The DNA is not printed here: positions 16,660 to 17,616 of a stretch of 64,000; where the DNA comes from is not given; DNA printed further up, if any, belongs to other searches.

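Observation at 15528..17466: Compact three-gene operon of unknown function built around a paralogous 'MPNxG ... PIP(H)FR' protein pair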

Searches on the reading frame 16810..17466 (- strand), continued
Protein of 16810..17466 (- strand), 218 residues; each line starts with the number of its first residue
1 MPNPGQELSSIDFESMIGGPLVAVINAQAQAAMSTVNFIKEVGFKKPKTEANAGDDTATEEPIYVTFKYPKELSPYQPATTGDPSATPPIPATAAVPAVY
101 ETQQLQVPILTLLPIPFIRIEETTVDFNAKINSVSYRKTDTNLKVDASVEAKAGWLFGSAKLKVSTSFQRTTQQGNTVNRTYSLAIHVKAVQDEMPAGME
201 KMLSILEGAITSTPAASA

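Call 60: search_dna_similar(query=window:16810-17466:-, collection=plasmids, mode=protein, max_evalue=0.001, max_rows=25)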
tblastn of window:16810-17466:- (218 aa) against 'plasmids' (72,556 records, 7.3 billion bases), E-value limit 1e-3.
Records with a match: 7; places in all: 7; records where one place covers at least 80% of the query: 6.
Best place of each record, by identity: <60% 7.
By first word of the organism name: Vibrio 3; Fulvitalea 1; Deltaproteobacteria 1; Burkholderia 1; Streptomyces 1.
By predicted mobility (MOB-suite, as given by PLSDB): non-mobilizable 7.
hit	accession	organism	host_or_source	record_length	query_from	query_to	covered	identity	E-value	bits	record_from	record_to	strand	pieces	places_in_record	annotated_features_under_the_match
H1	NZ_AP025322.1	Fulvitalea axinellae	-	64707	8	211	94%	31.8%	2e-13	76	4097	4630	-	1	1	DUF2589 domain-containing protein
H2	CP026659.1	Deltaproteobacteria bacterium Smac51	cockroach,pure culture,hindgut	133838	1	209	96%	26.6%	2e-10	67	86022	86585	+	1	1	hypothetical protein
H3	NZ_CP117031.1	Vibrio tubiashii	Babylonia areolata,bacterial pure ...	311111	8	210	93%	25.6%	5e-12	72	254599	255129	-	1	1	none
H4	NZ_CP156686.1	Burkholderia stagnalis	Bacterial cells,soils collected in ...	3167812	5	218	98%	23.8%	6e-8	59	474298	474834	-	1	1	none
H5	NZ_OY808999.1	Vibrio sp. 16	-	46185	7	206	92%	24.8%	4e-6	54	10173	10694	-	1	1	none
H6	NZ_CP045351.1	Vibrio aquimaris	pure culture,Non-filtered water from ...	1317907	3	215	98%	22.1%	5e-7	57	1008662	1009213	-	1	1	none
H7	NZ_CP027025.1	Streptomyces sp. WAC00288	Culture,soil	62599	116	211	44%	35.0%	3e-5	52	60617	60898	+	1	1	DUF2589 domain-containing protein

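Call 61: search_dna_similar(query=window:16810-17466:-, collection=phages, mode=protein, max_evalue=0.001, max_rows=25)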
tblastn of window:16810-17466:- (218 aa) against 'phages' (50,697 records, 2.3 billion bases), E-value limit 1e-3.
Records with a match: 1; places in all: 1; records where one place covers at least 80% of the query: 1.
Best place of each record, by identity: <60% 1.
By first word of the organism name: Bacteriophage 1.
By host as written in the record: - 1.
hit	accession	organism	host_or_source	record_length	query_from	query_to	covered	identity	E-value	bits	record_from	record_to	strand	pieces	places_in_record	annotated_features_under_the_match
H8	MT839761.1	Bacteriophage sp.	human fecal samples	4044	8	206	91%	30.9%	4e-18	87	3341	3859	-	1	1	record has no annotation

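Call 62: get_annotated_region(hit=H1, flank=6000)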
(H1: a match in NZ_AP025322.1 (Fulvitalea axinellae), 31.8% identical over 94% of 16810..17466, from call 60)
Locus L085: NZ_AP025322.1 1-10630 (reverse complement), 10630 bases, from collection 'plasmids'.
description: Fulvitalea axinellae strain DSM 100852 plasmid pFA8, complete sequence
organism: Fulvitalea axinellae (NCBI taxid 1182444)
taxonomy: Bacteria; Bacteroidota; Cytophagia; Cytophagales; Persicobacteraceae; Fulvitalea; Fulvitalea axinellae
host: -; source: -; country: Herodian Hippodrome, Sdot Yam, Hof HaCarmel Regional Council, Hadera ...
typing (MOB-suite, as given by PLSDB): non-mobilizable
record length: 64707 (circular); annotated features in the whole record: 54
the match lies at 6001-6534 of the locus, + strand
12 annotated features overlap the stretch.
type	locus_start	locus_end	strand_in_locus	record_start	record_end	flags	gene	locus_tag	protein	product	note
CDS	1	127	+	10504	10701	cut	-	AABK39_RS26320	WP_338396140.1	helix-turn-helix domain-containing protein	-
CDS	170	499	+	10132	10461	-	-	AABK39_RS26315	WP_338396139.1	HipA N-terminal domain-containing protein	-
CDS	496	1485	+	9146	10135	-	-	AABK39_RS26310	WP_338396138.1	HipA domain-containing protein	-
CDS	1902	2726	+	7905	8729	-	-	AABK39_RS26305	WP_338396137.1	hypothetical protein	-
CDS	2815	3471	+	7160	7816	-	-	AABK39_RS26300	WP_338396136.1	hypothetical protein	-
CDS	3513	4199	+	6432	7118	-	-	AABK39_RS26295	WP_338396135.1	ATP-binding protein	-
CDS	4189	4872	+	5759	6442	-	-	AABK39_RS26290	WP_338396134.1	response regulator transcription factor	GO:0000160 - phosphorelay signal transduction system [Evidence IEA]; GO:0006355 - regulation of DNA-templated ...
CDS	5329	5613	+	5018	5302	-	-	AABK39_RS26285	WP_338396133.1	hypothetical protein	-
CDS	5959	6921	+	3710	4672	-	-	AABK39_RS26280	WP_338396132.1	DUF2589 domain-containing protein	-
CDS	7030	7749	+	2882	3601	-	-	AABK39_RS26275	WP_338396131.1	hypothetical protein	-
CDS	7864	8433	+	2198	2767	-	-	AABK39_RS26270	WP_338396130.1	DUF2589 domain-containing protein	-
CDS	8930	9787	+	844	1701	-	-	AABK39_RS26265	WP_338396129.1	hypothetical protein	-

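Call 63: get_annotated_region(hit=H2, flank=6000)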
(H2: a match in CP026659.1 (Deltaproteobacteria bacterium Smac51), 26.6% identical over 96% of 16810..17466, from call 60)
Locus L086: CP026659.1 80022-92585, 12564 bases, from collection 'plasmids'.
description: Deltaproteobacteria bacterium Smac51 plasmid p_unnamed2, complete sequence
organism: Deltaproteobacteria bacterium Smac51 (NCBI taxid 2946587)
taxonomy: Bacteria; ; Deltaproteobacteria; ; ; ; Deltaproteobacteria bacterium Smac51
host: -; source: cockroach,pure culture,hindgut; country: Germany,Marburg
typing (MOB-suite, as given by PLSDB): non-mobilizable
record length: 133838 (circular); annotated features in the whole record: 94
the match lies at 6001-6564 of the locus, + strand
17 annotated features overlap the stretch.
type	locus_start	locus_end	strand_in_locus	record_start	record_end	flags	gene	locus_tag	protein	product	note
CDS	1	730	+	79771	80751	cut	-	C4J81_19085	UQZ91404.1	hypothetical protein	-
CDS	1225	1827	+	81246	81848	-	-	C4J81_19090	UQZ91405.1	hypothetical protein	-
CDS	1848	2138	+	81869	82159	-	-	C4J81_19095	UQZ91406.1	hypothetical protein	-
CDS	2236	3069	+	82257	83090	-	-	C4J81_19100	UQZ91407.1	hypothetical protein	-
CDS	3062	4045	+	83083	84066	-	-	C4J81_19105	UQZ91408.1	hypothetical protein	-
CDS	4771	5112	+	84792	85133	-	-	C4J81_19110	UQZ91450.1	hypothetical protein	-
CDS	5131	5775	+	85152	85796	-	-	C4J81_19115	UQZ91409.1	hypothetical protein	-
CDS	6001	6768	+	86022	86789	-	-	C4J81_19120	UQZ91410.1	hypothetical protein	-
CDS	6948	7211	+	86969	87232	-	-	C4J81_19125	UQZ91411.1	hypothetical protein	-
CDS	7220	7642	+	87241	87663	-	-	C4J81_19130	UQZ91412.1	hypothetical protein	-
CDS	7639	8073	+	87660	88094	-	-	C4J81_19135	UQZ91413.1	hypothetical protein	-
CDS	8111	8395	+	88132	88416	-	-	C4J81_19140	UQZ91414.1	hypothetical protein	-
CDS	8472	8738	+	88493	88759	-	-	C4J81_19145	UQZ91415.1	hypothetical protein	-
CDS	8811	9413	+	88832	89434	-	-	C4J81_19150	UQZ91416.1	peptidoglycan-binding protein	-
CDS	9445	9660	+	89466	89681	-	-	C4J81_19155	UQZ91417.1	hypothetical protein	-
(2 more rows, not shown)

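Call 64: get_annotated_region(hit=H7, flank=6000)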
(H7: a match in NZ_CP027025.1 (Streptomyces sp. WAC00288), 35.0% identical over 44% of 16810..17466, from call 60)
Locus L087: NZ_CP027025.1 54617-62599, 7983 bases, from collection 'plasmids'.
description: Streptomyces sp. WAC00288 plasmid p3, complete sequence
organism: Streptomyces sp. WAC00288 (NCBI taxid 2094021)
taxonomy: Bacteria; Actinomycetota; Actinomycetes; Kitasatosporales; Streptomycetaceae; Streptomyces; Streptomyces sp. WAC00288
host: -; source: Culture,soil; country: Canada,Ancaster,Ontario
typing (MOB-suite, as given by PLSDB): non-mobilizable
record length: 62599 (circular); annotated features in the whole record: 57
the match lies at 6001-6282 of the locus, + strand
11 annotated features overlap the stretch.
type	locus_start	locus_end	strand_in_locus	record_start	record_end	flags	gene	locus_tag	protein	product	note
CDS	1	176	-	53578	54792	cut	-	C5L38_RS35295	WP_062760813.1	IS256 family transposase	-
CDS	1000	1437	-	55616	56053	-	-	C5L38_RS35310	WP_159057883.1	hypothetical protein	-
CDS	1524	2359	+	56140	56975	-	-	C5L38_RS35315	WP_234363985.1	IS5 family transposase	-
CDS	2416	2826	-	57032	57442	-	-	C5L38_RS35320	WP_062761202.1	hypothetical protein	-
CDS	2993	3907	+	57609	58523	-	-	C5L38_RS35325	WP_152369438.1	hypothetical protein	-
CDS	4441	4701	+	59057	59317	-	-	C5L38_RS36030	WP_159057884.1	hypothetical protein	-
CDS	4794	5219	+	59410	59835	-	-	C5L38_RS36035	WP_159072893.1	hypothetical protein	-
CDS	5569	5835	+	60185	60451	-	-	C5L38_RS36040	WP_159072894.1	hypothetical protein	-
CDS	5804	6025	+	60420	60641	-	-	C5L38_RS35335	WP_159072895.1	DUF2589 domain-containing protein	-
CDS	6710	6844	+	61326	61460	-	-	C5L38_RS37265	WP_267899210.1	hypothetical protein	-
CDS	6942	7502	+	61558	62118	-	-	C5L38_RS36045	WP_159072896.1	DUF2589 domain-containing protein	-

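Call 74: search_protein_families(library=pfam, proteins=[L058:6001-6870:+, L060:6001-6795:+, L064:5968-6795:+, L085:5959-6921:+, L085:7030-7749:+, L085:7864-8433:+, L085:8930-9787:+, L040:6723-7244:+], max_evalue=0.1)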
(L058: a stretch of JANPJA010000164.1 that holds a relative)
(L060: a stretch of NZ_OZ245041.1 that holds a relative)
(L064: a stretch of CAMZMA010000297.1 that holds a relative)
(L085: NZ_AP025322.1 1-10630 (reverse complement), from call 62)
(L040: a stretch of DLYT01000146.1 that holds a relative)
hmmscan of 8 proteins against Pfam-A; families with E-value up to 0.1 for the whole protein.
L058:6001-6870:+ (289 aa): 1 family
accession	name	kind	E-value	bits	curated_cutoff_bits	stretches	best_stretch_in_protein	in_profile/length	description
PF11655.13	DUF2589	-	1.9e-23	84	23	2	168-274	62-153/154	Protein of unknown function (DUF2589)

L060:6001-6795:+ (264 aa): 2 families
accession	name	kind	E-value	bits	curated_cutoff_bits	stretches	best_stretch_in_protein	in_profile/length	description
PF11655.13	DUF2589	-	4.2e-27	95.8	23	2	147-256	59-153/154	Protein of unknown function (DUF2589)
PF16409.10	DUF5017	-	0.093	12.7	28.8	0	29-91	120-183/187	Domain of unknown function (DUF5017)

L064:5968-6795:+ (275 aa): 1 family
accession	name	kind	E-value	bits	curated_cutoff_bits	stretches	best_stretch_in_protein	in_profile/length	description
PF11655.13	DUF2589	-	6.3e-27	95.3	23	2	151-267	48-153/154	Protein of unknown function (DUF2589)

L085:5959-6921:+ (320 aa): 3 families
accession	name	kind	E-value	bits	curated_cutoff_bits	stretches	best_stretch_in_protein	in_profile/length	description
PF11655.13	DUF2589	-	1.7e-28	100.4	23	1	19-189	1-153/154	Protein of unknown function (DUF2589)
PF02369.22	Big_1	-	0.00017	22.1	34.9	1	228-285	19-70/93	Bacterial Ig-like domain (group 1)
PF13332.12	Fil_haemagg_2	-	0.076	13.6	22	0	103-154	59-113/170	Hemagglutinin repeat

L085:7030-7749:+ (239 aa): 2 families
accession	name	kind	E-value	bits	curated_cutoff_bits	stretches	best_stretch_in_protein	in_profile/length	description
PF22913.1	NBAS_11th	-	0.032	14.7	27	0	53-101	12-60/125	NBAS subunit of NRZ tethering complex, C-terminal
PF07655.18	Secretin_N_2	-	0.051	14.5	23.4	0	50-90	52-85/91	Secretin N-terminal domain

L085:7864-8433:+ (189 aa): 1 family
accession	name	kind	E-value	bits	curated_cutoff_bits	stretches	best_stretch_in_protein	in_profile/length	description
PF11655.13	DUF2589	-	3.4e-18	66.9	23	1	14-175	2-153/154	Protein of unknown function (DUF2589)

L085:8930-9787:+ (285 aa): 1 family
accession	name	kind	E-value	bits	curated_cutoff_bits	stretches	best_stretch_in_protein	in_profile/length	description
PF03009.23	GDPD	-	0.0002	22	23.6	1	159-264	146-242/244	Glycerophosphoryl diester phosphodiesterase family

L040:6723-7244:+ (173 aa): 1 family
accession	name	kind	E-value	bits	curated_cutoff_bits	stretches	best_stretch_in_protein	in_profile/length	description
PF11655.13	DUF2589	-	5.8e-22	79.1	23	1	14-173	4-151/154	Protein of unknown function (DUF2589)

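Call 79: find_related_loci(query=A6, collection=viral_contigs, flank=8000)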
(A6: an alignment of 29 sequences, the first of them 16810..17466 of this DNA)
Query A6 (218 aa) in viral_contigs; peptide patterns used: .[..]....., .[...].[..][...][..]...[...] (x = any residue, [..] = any of these).
56 stretches matched a pattern; 1 encode a relative of the query (tblastn E <= 1e-3); 1 distinct loci.
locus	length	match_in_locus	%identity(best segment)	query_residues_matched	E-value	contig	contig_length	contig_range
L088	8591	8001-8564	40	1-213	9e-45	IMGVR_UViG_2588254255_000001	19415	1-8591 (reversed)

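Call 80: find_encoding_contigs(protein=P0070, flank=8000, max_places=1)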
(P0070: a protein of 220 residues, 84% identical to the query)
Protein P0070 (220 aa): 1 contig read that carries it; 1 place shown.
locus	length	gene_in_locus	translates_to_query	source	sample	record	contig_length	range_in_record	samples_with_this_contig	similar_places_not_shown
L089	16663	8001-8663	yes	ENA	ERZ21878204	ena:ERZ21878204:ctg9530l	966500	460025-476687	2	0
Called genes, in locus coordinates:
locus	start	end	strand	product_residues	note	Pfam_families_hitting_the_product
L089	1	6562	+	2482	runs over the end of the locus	-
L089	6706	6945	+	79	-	-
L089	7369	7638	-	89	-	-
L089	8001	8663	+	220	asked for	PF11655:DUF2589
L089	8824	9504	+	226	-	-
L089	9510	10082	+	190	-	-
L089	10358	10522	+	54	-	-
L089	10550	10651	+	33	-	-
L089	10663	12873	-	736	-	PF13581:HATPase_c_2, PF00072:Response_reg, PF01590:GAF, PF07228:SpoIIE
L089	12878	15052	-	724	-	PF02922:CBM_48 (faint), PF00128:Alpha-amylase, PF21156:ISOA1-3_C, PF21331:Isoamylase_C (weak)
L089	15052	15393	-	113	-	PF01740:STAS, PF13466:STAS_2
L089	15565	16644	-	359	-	PF01869:BcrAD_BadFG (faint), PF00871:Acetate_kinase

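Call 81: find_encoding_contigs(protein=P0037, flank=8000, max_places=1)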
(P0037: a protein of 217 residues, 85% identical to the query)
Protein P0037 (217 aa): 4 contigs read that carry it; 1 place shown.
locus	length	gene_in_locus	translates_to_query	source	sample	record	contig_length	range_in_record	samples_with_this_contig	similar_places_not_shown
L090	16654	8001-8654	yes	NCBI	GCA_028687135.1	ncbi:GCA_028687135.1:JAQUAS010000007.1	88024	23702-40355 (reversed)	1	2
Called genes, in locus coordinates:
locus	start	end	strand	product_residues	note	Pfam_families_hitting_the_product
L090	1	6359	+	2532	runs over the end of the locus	PF22148:Fervidolysin_NPro-like, PF00082:Peptidase_S8, PF05048:NosD, PF13229:Beta_helix, PF05048:NosD, PF13229:Beta_helix, PF01344:Kelch_1, PF13415:Beta-prop_FBX42, +18 more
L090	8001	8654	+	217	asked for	PF11655:DUF2589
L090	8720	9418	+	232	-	-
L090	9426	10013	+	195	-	-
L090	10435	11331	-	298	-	-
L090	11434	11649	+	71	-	-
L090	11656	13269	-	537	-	PF00239:Resolvase, PF07508:Recombinase, PF13408:Zn_ribbon_recom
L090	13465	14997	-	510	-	PF02463:SMC_N, PF11398:DUF2813, PF13175:AAA_15, PF13476:AAA_23, PF13175:AAA_15, PF13304:AAA_21, PF20469:OLD-like_TOPRIM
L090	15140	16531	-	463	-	PF01420:Methylase_S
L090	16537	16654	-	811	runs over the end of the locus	PF13588:HSDR_N_2, PF02384:N6_Mtase, PF07669:Eco57I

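Call 87: search_solved_structures(query=A6, max_evalue=10)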
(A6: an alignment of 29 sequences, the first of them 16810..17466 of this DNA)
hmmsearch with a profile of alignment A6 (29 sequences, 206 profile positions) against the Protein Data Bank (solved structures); distinct sequences matched with E-value up to 10: 0.
